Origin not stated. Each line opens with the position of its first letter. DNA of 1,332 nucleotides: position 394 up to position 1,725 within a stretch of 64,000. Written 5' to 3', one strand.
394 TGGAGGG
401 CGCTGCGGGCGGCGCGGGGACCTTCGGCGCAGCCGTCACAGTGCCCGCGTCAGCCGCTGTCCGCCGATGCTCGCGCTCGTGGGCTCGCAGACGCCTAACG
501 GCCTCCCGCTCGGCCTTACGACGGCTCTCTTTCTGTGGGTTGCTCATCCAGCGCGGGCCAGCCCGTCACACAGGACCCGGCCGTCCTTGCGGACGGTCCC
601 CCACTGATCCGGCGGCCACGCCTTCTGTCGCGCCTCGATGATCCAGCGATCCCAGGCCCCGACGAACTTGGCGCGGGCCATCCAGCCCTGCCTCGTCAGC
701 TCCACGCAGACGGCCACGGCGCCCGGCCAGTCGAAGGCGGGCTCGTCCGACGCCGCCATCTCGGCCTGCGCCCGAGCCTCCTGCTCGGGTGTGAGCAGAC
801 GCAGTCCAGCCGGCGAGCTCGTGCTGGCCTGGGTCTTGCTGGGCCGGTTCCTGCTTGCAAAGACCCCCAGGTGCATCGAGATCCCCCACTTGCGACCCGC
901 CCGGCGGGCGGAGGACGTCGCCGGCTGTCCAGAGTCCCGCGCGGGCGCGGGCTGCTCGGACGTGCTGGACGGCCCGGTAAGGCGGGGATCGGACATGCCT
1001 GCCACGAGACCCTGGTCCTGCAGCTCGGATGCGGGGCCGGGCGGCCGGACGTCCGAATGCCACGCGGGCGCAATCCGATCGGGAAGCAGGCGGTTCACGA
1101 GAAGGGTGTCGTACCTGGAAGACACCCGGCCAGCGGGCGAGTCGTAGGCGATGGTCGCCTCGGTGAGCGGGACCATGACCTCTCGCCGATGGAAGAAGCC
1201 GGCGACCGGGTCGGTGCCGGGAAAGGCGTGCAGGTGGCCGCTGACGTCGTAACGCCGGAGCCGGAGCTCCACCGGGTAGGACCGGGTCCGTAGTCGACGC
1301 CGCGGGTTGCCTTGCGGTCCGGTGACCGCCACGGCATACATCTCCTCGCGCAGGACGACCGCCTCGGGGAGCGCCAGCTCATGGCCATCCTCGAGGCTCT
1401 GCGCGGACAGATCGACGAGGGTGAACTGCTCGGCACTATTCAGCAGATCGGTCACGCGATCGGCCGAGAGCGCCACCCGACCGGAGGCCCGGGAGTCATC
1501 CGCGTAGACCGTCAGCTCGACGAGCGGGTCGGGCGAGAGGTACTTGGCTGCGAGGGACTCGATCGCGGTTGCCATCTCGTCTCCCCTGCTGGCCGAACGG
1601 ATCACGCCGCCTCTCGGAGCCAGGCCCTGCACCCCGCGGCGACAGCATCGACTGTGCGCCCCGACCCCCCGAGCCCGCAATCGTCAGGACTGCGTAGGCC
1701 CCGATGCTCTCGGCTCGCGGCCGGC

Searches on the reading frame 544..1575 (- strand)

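Call 22: search_protein_families(library=pfam, proteins=[window:544-1575:-], max_evalue=0.01)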
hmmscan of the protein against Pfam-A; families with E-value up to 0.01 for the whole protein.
window:544-1575:- (343 aa): 1 family
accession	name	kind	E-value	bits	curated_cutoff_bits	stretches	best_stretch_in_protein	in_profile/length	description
PF20660.2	DUF6812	-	0.00051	20.4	27.1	0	31-51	3-24/53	Family of unknown function (DUF6812)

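Call 64: search_protein_families(library=phrogs, proteins=[window:544-1575:-], max_evalue=0.001)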
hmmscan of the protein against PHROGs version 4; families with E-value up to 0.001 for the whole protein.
window:544-1575:- (343 aa): 0 families
